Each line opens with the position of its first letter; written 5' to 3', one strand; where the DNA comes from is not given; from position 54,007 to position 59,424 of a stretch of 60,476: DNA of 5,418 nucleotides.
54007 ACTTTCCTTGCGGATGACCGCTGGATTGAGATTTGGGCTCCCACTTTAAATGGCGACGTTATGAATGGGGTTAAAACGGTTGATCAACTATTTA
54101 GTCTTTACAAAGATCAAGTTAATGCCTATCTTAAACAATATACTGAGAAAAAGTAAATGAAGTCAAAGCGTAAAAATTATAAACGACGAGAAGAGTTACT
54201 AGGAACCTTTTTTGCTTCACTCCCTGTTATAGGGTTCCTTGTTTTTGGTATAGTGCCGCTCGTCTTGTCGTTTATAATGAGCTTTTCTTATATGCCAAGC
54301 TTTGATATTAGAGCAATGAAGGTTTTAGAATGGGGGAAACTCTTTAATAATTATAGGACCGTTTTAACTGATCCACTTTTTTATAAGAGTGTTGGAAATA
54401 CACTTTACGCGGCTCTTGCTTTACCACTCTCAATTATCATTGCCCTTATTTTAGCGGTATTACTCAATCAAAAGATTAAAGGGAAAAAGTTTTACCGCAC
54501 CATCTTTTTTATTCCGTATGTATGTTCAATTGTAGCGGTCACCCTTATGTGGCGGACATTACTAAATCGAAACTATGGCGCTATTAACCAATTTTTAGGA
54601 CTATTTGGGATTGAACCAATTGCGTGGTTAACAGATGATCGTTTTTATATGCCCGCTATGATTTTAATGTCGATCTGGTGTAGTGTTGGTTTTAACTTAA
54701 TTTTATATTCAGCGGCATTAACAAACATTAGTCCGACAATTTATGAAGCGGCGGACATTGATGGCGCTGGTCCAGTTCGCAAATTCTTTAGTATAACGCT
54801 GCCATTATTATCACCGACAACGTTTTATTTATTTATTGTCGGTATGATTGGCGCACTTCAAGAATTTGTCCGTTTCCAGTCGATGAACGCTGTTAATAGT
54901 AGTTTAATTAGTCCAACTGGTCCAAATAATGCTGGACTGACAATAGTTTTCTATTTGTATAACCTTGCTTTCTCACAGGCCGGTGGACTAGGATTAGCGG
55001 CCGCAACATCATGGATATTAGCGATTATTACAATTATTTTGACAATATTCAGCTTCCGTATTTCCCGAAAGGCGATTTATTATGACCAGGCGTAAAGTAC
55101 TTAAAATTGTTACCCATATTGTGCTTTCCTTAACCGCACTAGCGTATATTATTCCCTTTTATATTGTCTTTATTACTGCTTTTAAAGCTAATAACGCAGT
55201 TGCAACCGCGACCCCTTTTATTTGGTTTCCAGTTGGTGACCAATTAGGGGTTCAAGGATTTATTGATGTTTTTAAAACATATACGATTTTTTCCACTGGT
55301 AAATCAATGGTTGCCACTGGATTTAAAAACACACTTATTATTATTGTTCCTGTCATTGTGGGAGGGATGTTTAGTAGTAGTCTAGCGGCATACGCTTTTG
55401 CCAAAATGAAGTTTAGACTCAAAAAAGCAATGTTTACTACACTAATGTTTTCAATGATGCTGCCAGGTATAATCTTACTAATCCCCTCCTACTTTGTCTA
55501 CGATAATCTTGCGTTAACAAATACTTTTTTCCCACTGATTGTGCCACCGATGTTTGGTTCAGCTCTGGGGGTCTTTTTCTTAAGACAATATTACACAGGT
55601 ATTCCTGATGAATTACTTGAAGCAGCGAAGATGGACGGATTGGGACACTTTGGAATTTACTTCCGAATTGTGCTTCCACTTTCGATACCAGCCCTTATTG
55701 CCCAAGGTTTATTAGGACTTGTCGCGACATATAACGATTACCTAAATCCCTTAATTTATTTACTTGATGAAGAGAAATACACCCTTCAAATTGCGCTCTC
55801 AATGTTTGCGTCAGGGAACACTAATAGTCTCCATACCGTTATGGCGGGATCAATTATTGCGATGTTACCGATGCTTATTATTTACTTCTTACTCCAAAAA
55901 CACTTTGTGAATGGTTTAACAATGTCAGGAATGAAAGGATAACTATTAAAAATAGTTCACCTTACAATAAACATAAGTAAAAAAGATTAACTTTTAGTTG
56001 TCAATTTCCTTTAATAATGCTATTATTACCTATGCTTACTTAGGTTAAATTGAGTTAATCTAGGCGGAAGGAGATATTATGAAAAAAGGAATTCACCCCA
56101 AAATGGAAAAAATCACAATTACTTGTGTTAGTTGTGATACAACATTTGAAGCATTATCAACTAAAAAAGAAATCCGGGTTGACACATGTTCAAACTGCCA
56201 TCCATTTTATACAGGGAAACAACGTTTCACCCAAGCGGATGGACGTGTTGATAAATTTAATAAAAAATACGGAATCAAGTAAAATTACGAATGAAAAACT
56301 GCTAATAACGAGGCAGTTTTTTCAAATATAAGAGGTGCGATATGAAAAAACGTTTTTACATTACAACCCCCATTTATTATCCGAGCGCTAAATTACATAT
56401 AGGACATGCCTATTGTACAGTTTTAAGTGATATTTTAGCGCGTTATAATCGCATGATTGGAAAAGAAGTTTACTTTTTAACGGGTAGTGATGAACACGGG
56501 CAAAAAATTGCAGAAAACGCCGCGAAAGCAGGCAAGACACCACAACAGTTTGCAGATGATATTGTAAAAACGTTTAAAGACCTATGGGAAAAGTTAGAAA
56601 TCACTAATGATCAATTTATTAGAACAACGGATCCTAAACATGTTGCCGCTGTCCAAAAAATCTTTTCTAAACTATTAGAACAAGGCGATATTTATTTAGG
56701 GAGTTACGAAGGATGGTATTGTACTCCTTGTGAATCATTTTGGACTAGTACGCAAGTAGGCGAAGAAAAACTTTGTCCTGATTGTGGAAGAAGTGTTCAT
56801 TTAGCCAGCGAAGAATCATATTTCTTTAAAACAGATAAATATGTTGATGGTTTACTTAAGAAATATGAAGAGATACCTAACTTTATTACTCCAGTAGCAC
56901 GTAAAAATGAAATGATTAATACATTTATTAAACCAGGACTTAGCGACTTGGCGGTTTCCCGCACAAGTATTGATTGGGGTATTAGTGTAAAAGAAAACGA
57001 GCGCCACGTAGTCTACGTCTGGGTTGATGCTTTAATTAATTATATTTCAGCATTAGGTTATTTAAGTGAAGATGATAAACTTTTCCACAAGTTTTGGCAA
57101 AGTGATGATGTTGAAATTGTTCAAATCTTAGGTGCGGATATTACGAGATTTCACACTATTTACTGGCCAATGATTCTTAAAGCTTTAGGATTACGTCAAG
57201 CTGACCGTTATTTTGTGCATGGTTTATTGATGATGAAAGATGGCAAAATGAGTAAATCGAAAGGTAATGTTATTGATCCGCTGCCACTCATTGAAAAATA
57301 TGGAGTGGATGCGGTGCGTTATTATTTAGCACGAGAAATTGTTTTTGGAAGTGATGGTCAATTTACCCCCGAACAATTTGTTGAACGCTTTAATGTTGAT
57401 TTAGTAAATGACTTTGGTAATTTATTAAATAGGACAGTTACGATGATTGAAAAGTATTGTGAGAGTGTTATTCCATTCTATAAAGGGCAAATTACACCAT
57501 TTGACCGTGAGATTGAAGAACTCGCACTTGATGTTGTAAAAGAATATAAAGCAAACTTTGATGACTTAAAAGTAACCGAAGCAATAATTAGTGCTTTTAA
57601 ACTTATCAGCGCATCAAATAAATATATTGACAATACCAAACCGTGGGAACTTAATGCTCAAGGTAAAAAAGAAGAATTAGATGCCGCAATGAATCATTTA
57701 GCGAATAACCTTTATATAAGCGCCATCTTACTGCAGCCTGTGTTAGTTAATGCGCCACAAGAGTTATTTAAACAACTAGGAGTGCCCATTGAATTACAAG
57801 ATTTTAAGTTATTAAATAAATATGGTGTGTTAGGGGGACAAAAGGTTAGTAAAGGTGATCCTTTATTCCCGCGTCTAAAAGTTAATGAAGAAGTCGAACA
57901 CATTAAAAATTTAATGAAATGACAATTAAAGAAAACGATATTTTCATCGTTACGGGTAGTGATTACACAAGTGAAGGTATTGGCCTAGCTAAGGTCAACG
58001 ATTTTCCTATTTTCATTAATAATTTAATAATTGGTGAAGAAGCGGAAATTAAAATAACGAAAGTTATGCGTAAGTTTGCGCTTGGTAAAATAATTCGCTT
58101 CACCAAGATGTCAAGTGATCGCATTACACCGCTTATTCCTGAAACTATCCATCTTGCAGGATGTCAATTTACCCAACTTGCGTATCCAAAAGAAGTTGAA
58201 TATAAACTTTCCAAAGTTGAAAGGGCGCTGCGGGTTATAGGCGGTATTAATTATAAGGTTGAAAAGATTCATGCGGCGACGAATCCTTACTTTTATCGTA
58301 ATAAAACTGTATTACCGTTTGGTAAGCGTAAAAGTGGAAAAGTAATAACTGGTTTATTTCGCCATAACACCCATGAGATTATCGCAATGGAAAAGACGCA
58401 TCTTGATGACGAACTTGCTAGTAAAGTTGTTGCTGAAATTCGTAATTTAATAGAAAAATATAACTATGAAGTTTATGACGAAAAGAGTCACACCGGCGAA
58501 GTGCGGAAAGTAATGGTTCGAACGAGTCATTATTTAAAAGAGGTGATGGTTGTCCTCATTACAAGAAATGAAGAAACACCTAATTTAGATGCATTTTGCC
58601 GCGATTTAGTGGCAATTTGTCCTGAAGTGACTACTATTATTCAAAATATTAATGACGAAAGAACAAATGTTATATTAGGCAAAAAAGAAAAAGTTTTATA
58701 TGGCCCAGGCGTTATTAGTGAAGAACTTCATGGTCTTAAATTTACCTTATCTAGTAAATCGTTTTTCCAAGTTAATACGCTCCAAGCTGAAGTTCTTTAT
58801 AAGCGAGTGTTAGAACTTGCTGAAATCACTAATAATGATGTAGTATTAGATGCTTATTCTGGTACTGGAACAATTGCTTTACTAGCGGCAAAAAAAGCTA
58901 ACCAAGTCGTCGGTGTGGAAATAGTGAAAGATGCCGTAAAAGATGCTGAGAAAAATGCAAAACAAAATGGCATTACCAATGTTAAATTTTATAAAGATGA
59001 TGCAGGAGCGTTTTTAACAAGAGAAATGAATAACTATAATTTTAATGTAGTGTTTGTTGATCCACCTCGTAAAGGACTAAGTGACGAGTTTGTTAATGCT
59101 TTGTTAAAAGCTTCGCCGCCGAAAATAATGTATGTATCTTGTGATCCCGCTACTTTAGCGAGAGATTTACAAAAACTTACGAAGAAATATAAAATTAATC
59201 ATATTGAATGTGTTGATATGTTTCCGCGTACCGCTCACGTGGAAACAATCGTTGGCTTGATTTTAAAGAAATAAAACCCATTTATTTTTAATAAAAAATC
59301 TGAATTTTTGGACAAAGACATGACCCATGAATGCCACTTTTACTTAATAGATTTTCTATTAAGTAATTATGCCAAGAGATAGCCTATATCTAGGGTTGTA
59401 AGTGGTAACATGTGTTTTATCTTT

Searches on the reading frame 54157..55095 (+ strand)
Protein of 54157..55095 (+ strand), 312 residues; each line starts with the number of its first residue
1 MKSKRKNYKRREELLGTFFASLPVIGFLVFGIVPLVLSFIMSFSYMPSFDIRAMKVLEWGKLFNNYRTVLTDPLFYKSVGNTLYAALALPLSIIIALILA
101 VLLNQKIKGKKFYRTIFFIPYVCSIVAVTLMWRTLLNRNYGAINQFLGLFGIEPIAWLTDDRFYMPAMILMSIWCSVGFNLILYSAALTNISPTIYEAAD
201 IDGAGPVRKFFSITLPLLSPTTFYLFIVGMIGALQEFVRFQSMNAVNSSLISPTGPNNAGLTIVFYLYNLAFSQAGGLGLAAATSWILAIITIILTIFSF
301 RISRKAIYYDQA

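Call 3: search_protein_families(library=pfam, proteins=[window:54157-55095:+])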
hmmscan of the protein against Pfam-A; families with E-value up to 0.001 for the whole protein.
window:54157-55095:+ (312 aa): 1 family
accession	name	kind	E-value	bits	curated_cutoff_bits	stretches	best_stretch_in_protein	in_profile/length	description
PF00528.27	BPD_transp_1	-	6e-12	46.1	26.4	1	93-302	2-174/184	Binding-protein-dependent transport system inner membrane component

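Call 4: search_protein_families(library=ncbifam, proteins=[window:54157-55095:+])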
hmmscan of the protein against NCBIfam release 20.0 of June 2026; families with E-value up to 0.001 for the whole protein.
window:54157-55095:+ (312 aa): 12 families
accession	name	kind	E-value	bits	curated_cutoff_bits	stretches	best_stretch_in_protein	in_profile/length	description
NF007852.0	PRK10561.1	equivalog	1.4e-33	117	335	1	63-309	56-294/295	sn-glycerol-3-phosphate ABC transporter permease UgpA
NF008232.0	PRK10999.1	equivalog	1.5e-29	103.2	392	1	73-305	282-517/520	maltose ABC transporter permease MalF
NF040931.1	ABC_arch_GlcT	equivalog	4.3e-19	69.2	360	1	24-297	5-265/278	glucose ABC transporter permease GlcT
TIGR00969.1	3a0106s02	subfamily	3.7e-09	36.5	240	1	60-252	44-227/272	sulfate ABC transporter permease subunit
TIGR03262.1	PhnU2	equivalog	3.5e-08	32.5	593.25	1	63-223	40-191/546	putative 2-aminoethylphosphonate ABC transporter permease subunit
TIGR02140.1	permease_CysW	equivalog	8.6e-07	28.7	329.1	1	35-296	8-252/261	sulfate ABC transporter permease subunit CysW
TIGR02141.1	modB_ABC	equivalog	1.8e-06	27.7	182.6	1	85-237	7-152/208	molybdate ABC transporter permease subunit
TIGR01581.1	Mo_ABC_porter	hypoth_equivalog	2.6e-06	27.1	210.3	1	72-237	16-175/225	ABC transporter permease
NF040839.1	tungstate_WtpB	equivalog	1.3e-05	24.9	340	1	38-222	11-182/251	tungstate ABC transporter permease WtpB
NF007963.0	PRK10683.1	equivalog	0.00014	21.4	489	1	21-249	34-268/317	putrescine ABC transporter permease PotH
NF008620.0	PRK11602.1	equivalog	0.00023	20.4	442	1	67-304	54-278/291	sulfate/thiosulfate ABC transporter permease CysW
NF006939.0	PRK09421.1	equivalog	0.00031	20.2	262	1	86-239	24-167/230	molybdate ABC transporter permease subunit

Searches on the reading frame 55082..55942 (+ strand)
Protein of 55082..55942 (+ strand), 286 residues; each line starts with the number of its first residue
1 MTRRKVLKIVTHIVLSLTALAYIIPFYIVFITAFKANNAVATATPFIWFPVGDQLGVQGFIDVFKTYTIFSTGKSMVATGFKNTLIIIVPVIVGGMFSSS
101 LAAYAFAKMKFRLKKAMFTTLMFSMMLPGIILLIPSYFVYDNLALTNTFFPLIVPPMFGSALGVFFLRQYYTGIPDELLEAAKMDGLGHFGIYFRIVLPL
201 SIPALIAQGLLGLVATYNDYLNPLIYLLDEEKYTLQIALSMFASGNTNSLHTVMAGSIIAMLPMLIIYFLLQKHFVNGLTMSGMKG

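Call 3: search_protein_families(library=pfam, proteins=[window:55082-55942:+])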
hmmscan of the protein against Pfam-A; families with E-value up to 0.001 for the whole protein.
window:55082-55942:+ (286 aa): 1 family
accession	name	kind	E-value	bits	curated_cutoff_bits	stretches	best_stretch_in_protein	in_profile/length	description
PF00528.27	BPD_transp_1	-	3.5e-15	56.7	26.4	1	101-278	7-181/184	Binding-protein-dependent transport system inner membrane component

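Call 4: search_protein_families(library=ncbifam, proteins=[window:55082-55942:+])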
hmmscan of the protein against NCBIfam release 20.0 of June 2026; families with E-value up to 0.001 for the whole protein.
window:55082-55942:+ (286 aa): 7 families
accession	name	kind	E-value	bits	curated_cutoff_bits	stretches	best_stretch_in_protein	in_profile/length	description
NF008210.0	PRK10973.1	equivalog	1e-35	123.8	297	1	3-281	4-278/281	sn-glycerol-3-phosphate ABC transporter permease UgpE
NF040932.1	ABC_arch_GlcU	equivalog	3.6e-29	102.2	340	1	9-283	3-268/272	glucose ABC transporter permease GlcU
NF008231.0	PRK10998.1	equivalog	1.4e-25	90.5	261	1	5-286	10-296/296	maltose ABC transporter permease MalG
NF007047.0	PRK09500.1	equivalog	3.2e-08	33.5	326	1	64-221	44-201/257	spermidine/putrescine ABC transporter permease PotC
NF040931.1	ABC_arch_GlcT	equivalog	8.1e-05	22.4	360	1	160-228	155-223/278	glucose ABC transporter permease GlcT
TIGR01581.1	Mo_ABC_porter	hypoth_equivalog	0.00026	20.5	210.3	0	99-261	41-216/225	ABC transporter permease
NF011624.0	PRK15050.1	equivalog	0.0008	18.6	247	0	171-268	184-279/297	2-aminoethylphosphonate ABC transporter permease subunit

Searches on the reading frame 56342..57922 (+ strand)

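Call 15: search_protein_families(library=pfam, proteins=[window:56342-57922:+], max_evalue=0.00001)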
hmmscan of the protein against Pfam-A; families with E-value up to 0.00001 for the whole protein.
window:56342-57922:+ (526 aa): 3 families
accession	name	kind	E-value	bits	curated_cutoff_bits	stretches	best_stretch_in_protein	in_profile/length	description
PF09334.17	tRNA-synt_1g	-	8.7e-112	374.2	20.1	2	148-365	172-390/391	tRNA synthetases class I (M)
PF00133.28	tRNA-synt_1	-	1e-30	107.3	22.7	2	220-331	295-404/414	tRNA synthetases class I (I, L, M and V)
PF01406.26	tRNA-synt_1e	-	2.1e-16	60.6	27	1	17-121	22-125/301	tRNA synthetases class I (C) catalytic domain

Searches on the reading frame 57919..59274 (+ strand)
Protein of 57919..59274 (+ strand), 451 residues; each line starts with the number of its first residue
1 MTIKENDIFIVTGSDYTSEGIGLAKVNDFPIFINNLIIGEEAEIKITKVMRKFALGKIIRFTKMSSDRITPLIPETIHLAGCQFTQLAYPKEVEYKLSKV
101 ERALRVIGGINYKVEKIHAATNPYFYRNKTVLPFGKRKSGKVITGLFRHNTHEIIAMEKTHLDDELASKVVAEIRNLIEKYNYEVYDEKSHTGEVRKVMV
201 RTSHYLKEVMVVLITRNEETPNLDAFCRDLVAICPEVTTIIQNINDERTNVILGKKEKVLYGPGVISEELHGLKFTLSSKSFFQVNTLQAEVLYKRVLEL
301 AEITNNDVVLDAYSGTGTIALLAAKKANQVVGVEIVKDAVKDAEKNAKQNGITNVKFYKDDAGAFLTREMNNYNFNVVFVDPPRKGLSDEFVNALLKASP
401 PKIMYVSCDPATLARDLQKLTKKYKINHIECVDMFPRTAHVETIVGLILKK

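Call 15: search_protein_families(library=pfam, proteins=[window:57919-59274:+], max_evalue=0.00001)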
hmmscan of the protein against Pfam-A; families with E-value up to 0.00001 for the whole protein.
window:57919-59274:+ (451 aa): 9 families
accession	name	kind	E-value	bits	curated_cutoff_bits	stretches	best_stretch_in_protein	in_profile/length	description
PF05958.17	tRNA_U5-meth_tr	-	7e-28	98.1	23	1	273-447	170-354/357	tRNA (Uracil-5-)-methyltransferase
PF13847.12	Methyltransf_31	-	2.8e-15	56.7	27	1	304-425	2-127/145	Methyltransferase domain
PF03602.21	Cons_hypoth95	-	2e-10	41.1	24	1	304-395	40-136/182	Conserved hypothetical protein 95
PF13649.12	Methyltransf_25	-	2.9e-08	34.7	27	1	309-379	1-69/97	Methyltransferase domain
PF00398.26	RrnaAD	-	6.6e-08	32.4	24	1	279-405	4-131/263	Ribosomal RNA adenine dimethylase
PF01938.26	TRAM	-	8.3e-08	32.4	21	1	11-59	12-61/61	TRAM domain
PF05175.20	MTS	-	9.9e-07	29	23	1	305-385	31-109/170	Methyltransferase small domain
PF01555.25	N6_N4_Mtase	-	1.2e-06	29.1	26.7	1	292-345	169-221/221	DNA methylase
PF09445.16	Methyltransf_15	-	3.6e-06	27.1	22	0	308-388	3-85/165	RNA cap guanine-N2 methyltransferase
